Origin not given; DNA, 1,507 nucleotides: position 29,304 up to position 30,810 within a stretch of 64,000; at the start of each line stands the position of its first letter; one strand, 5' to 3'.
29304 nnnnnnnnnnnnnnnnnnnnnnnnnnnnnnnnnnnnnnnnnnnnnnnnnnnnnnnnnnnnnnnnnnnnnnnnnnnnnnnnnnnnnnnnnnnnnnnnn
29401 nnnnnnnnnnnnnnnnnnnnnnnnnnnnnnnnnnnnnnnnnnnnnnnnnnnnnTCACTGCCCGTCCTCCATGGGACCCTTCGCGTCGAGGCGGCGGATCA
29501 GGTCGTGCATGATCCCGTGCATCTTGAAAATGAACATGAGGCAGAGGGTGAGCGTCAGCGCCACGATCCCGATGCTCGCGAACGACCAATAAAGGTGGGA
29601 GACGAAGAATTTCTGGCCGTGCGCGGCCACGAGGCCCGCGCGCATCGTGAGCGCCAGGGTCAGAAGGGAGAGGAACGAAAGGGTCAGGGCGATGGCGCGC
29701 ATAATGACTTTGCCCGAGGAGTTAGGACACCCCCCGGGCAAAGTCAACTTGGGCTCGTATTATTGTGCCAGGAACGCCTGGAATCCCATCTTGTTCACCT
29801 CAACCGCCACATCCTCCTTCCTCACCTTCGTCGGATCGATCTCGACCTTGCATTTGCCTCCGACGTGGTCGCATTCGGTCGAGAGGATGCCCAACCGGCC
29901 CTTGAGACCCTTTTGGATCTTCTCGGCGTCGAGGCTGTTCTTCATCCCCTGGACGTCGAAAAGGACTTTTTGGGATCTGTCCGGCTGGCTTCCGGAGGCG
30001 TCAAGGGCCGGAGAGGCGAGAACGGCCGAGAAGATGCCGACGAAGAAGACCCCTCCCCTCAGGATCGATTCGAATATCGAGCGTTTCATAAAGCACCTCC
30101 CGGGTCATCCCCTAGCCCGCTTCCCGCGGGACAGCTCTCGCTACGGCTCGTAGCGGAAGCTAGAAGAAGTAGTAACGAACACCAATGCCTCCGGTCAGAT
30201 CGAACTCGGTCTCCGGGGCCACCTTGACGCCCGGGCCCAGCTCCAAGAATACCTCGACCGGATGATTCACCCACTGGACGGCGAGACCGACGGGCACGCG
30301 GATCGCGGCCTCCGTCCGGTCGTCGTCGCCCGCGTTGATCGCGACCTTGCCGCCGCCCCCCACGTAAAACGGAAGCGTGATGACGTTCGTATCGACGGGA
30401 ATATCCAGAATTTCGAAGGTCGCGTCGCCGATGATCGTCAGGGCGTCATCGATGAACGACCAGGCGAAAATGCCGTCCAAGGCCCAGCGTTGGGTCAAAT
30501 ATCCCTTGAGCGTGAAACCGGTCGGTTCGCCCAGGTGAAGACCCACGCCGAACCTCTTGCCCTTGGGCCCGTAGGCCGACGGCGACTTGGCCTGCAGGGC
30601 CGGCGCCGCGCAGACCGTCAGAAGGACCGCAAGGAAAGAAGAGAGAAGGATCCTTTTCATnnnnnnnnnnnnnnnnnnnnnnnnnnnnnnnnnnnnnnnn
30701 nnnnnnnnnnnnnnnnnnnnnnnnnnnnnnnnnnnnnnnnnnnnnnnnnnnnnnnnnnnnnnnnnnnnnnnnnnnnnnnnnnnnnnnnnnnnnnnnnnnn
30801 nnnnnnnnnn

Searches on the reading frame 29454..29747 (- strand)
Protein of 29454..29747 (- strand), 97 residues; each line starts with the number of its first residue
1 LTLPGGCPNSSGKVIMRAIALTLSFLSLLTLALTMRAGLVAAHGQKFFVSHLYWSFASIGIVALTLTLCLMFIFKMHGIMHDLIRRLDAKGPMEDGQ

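Call 6: search_protein_families(library=pfam, proteins=[window:29454-29747:-], max_evalue=0.01)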
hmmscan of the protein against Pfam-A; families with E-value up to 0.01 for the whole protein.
window:29454-29747:- (97 aa): 0 families

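Call 61: search_protein_families(library=ncbifam, proteins=[window:29454-29747:-], max_evalue=0.01)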
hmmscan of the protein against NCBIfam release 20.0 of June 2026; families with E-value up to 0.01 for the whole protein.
window:29454-29747:- (97 aa): 1 family
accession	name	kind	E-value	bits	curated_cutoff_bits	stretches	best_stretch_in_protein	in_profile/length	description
TIGR00832.1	acr3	equivalog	8.1e-05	22.1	282.8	1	18-83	174-241/327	ACR3 family arsenite efflux transporter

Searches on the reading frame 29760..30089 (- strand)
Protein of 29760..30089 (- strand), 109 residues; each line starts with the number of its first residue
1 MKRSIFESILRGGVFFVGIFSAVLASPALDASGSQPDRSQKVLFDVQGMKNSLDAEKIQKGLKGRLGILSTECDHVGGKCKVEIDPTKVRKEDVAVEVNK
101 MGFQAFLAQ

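Call 6: search_protein_families(library=pfam, proteins=[window:29760-30089:-], max_evalue=0.01)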
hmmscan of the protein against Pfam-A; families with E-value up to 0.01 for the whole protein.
window:29760-30089:- (109 aa): 1 family
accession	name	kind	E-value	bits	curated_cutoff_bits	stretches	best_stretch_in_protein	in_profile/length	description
PF00403.32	HMA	-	0.0012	19.6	24.8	1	44-103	2-61/62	Heavy-metal-associated domain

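Call 61: search_protein_families(library=ncbifam, proteins=[window:29760-30089:-], max_evalue=0.01)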
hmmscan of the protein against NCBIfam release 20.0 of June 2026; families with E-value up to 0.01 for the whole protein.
window:29760-30089:- (109 aa): 3 families
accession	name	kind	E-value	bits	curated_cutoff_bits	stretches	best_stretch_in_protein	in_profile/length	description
NF033556.1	MerTP_fusion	equivalog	9.8e-07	28.6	180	1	33-104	113-184/186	mercuric transport protein MerTP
NF041115.1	UxxU_metal_bind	equivalog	1.5e-06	28.2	95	1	40-106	4-70/74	metal-binding (seleno)protein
NF033794.2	chaper_CopZ_Eh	exception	0.0011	19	95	1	42-105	2-65/68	copper chaperone CopZ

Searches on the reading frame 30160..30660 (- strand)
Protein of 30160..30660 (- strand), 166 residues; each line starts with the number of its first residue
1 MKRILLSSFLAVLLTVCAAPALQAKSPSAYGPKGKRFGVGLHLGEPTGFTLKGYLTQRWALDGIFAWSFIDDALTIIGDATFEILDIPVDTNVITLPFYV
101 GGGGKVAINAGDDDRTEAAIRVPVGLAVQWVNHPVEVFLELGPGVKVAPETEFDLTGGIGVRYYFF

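Call 6: search_protein_families(library=pfam, proteins=[window:30160-30660:-], max_evalue=0.01)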
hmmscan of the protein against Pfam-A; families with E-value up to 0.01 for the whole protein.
window:30160-30660:- (166 aa): 0 families

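Call 61: search_protein_families(library=ncbifam, proteins=[window:30160-30660:-], max_evalue=0.01)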
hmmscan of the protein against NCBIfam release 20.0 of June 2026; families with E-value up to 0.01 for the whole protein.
window:30160-30660:- (166 aa): 0 families

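Call 64: find_homologous_proteins(query=window:30160-30660:-, max_evalue=0.00001)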
Query window:30160-30660:- (166 aa): 75 proteins with E <= 0.00001 among 164 candidates.
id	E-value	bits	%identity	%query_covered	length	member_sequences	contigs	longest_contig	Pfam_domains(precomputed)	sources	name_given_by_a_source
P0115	4.4e-105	367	99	100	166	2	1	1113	-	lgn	-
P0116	4.7e-75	269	72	100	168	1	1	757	-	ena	-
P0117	1.6e-74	267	75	100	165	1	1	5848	-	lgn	-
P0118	1.9e-74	267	73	100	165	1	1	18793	-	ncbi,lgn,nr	ncbi:MAG TPA: hypothetical protein VFX30_03030 [bacterium]|nr:hypothetical protein [bacterium]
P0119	3.4e-72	260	72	94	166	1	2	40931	-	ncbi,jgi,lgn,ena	-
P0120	1.5e-71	258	70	99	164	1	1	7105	-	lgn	-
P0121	2.2e-70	254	70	99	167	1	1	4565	-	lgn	-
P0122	3.8e-68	247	66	98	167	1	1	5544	-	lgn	-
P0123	6.7e-67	243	72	94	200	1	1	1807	-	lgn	-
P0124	1.7e-66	241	68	95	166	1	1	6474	-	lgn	-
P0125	1.3e-64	235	65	99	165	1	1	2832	-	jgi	jgi:hypothetical protein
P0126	8.7e-63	229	69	86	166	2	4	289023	-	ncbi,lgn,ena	-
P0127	7.5e-62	226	70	83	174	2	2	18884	-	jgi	-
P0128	1.9e-61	225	61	94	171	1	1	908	-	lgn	-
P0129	4.1e-60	220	59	99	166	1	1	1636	-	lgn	-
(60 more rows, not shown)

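Call 65: find_encoding_contigs(protein=P0118, flank=8000, max_places=1)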
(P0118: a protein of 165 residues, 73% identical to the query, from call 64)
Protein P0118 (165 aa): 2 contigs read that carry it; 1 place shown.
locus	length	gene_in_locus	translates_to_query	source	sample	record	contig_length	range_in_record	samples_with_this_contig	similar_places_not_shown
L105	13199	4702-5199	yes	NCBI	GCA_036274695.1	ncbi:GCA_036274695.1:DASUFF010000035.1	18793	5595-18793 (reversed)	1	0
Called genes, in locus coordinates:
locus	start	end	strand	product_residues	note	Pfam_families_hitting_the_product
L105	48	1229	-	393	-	PF00155:Aminotran_1_2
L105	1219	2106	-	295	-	PF16881:LIAS_N, PF04055:Radical_SAM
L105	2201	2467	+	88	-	PF03795:YCII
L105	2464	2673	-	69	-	PF03884:YacG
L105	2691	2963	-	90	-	-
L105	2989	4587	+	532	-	PF00890:FAD_binding_2, PF01266:DAO (faint), PF12831:FAD_oxidored (faint), PF01593:Amino_oxidase, PF13450:NAD_binding_8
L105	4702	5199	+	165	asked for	-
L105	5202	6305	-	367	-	PF12679:ABC2_membrane_2, PF12698:ABC2_membrane_3, PF01061:ABC2_membrane, PF12730:ABC2_membrane_4 (weak)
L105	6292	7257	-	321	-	PF00005:ABC_tran, PF13304:AAA_21 (weak), PF13732:DrrA1-3_C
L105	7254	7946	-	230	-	PF25917:BSH_RND, PF25973:BSH_CzcB, PF25954:Beta-barrel_RND_2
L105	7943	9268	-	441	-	PF02321:OEP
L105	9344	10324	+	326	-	-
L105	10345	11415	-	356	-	PF01916:DS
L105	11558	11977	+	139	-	PF00254:FKBP_C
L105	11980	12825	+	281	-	PF06325:PrmA, PF13489:Methyltransf_23, PF13649:Methyltransf_25 (weak)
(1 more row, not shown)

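Call 66: find_encoding_contigs(protein=P0119, flank=8000, max_places=1)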
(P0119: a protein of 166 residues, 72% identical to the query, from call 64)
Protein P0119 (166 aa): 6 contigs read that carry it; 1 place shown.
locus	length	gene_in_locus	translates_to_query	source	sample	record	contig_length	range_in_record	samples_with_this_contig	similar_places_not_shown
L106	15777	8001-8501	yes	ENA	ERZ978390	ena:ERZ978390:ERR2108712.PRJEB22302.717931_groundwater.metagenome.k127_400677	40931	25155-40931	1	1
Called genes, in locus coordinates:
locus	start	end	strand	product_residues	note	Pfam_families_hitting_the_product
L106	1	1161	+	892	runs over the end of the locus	-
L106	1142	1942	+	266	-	-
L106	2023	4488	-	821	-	PF02190:LON_substr_bdg, PF00004:AAA, PF07728:AAA_5 (weak), PF22667:Lon_lid, PF05362:Lon_C, PF13541:ChlI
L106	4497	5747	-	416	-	PF06689:zf-C4_ClpX, PF01078:Mg_chelatase (faint), PF05496:RuvB_N (weak), PF00004:AAA, PF07724:AAA_2, PF07728:AAA_5 (weak), PF10431:ClpB_D2-small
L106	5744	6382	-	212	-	PF00574:CLP_protease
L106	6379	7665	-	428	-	PF05697:Trigger_N, PF00254:FKBP_C, PF05698:Trigger_C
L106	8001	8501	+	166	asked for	-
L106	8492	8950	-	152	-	PF09917:DUF2147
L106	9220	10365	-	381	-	PF00589:Phage_integrase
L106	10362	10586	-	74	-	-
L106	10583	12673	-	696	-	PF12307:DUF3631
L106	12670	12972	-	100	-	PF01807:Zn_ribbon_DnaG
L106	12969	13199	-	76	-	-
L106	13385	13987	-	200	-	-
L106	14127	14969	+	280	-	PF02498:Bro-N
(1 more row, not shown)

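Call 67: find_encoding_contigs(protein=P0126, flank=8000, max_places=1)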
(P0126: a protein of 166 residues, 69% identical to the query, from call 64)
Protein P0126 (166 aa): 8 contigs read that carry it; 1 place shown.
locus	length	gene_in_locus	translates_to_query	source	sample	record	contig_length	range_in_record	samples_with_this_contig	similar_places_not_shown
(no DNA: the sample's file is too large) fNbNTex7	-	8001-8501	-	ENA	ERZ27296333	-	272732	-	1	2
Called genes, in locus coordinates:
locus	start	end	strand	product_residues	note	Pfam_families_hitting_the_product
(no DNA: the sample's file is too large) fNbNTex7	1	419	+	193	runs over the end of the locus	PF01209:Ubie_methyltran, PF13489:Methyltransf_23, PF02353:CMAS, PF05175:MTS, PF13847:Methyltransf_31, PF08241:Methyltransf_11, PF08242:Methyltransf_12, PF13649:Methyltransf_25, +4 more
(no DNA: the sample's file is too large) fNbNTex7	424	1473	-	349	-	-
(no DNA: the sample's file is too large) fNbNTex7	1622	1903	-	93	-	PF05016:ParE_toxin, PF15781:ParE-like_toxin (weak)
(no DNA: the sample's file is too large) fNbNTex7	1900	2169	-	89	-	PF02604:PhdYeFM_antitox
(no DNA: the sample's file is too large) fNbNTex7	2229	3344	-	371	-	PF01207:Dus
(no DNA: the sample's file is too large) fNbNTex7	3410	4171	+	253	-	PF00027:cNMP_binding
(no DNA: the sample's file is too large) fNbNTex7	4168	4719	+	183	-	PF02545:Maf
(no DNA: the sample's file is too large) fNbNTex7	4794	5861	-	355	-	PF00534:Glycos_transf_1, PF13692:Glyco_trans_1_4, PF20706:GT4-conflict (weak)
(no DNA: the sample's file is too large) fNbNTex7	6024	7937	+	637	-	PF14559:TPR_19, PF25063:ARM_TT21_C (weak), PF00515:TPR_1 (weak), PF13371:TPR_9 (weak), PF13432:TPR_16, PF13414:TPR_11, PF12895:ANAPC3, PF13424:TPR_12, +28 more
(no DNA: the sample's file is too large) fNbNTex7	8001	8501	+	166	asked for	-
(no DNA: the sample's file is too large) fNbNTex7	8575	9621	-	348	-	PF02463:SMC_N (faint), PF00005:ABC_tran, PF13304:AAA_21 (faint), PF08402:TOBE_2 (weak)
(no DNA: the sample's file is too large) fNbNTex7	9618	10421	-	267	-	PF00528:BPD_transp_1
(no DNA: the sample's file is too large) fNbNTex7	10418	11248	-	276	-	PF00528:BPD_transp_1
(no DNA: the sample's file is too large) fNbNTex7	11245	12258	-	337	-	PF01547:SBP_bac_1, PF13416:SBP_bac_8 (weak), PF13531:SBP_bac_11, PF13343:SBP_bac_6 (weak)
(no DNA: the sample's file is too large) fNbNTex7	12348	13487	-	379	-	-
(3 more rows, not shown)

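Call 77: predict_structure(alignment_id=A3)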
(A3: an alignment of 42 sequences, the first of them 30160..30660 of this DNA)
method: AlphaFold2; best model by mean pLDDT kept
length: 166 residues; sequences in the alignment: 42
mean_pLDDT: 90.4   pTM: 0.78
mean pLDDT of the five models: 90.4, 89.9, 88.8, 87.2, 86.9
residues with pLDDT >= 90: 111; 70-90: 44; 50-70: 11; < 50: 0
segments of 3 or more residues with pLDDT < 50: none
pLDDT, mean of each block of 10 residues (from residue 1): 83 79 70 93 98 95 96 97 80 88 95 89 96 95 95 96 94
secondary structure, 60 per line:
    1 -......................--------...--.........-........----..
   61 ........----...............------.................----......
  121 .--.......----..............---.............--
elements in order: H2-23 E37-45 E47-54 E59-68 E73-87 E94-110 E115-121 E124-130 E135-148 E152-164

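Call 79: fold_search(model_id=the predicted structure, library=pdb)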
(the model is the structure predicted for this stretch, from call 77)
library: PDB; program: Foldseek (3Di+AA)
matches with E <= 10: 619; with E <= 0.001: 1
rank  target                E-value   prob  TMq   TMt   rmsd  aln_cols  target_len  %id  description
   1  2n2l_MODEL_1_A        2.4e-04  1.00  0.36  0.38   6.7       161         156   16  NMR structure of yersinia pestis ail (attachment invasion locus) in decylphosphocholine micelles calculated wi (released 2015-07-22)
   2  3qra                  1.5e-03  1.00  0.42  0.44   6.6       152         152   16  The crystal structure of Ail, the attachment invasion locus protein of Yersinia pestis (released 2011-11-23)
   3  9a2m_MODEL_1_A        1.9e-03  1.00  0.44  0.25   6.9       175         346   12  Model of E. coli OmpA by in-cell photo-crosslinking MS and deep learning (released 2023-02-24)
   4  4rlc                  2.4e-03  1.00  0.57  0.68   4.2       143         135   12  Crystal structure of the N-terminal beta-barrel domain of Pseudomonas aeruginosa OprF (released 2015-04-22)
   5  7qh3_B                5.6e-03  0.84  0.26  0.28  13.5       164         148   12  Crystal structure of the anti-sigma factor RsfG from Streptomyces tsukubaensis NRRL18488 (released 2022-12-21)
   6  3qrc_A                1.6e-02  0.98  0.36  0.38   7.3       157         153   16  The crystal structure of Ail, the attachment invasion locus protein of Yersinia pestis, in complex with the heparin an (released 2011-11-23)
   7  9fzc_A                1.9e-02  1.00  0.46  0.44   6.7       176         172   11  Structure of OmpA-short in complex with nanobody Nb01 (released 2024-07-17)
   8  1qjp                  1.9e-02  1.00  0.48  0.55   5.1       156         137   14  HIGH RESOLUTION STRUCTURE OF THE OUTER MEMBRANE PROTEIN A (OMPA) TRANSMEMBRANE DOMAIN (released 2000-06-30)
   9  1p4t                  2.3e-02  0.96  0.40  0.42   6.7       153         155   17  Crystal structure of Neisserial surface protein A (NspA) (released 2003-07-22)
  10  1bxw                  2.6e-02  0.99  0.43  0.42   7.0       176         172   14  OUTER MEMBRANE PROTEIN A (OMPA) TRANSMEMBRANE DOMAIN (released 1998-10-14)
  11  2jmm_MODEL_1_A        2.9e-02  1.00  0.47  0.49   6.6       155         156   16  NMR solution structure of a minimal transmembrane beta-barrel platform protein (released 2007-07-03)
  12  7qh3_A                4.3e-02  0.75  0.27  0.33  13.5       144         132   11  Crystal structure of the anti-sigma factor RsfG from Streptomyces tsukubaensis NRRL18488 (released 2022-12-21)
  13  4fqe                  6.8e-02  0.33  0.27  0.27  11.5       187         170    8  KdgM porin (released 2013-06-26)
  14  1qj9                  7.5e-02  0.60  0.32  0.34   8.5       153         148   14  CRYSTAL STRUCTURE OF THE OUTER MEMBRANE PROTEIN OMPX FROM ESCHERICHIA COLI (released 1999-10-06)
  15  2erv_A                7.9e-02  0.98  0.45  0.49   5.9       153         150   10  Crystal structure of the outer membrane enzyme PagL (released 2006-04-11)
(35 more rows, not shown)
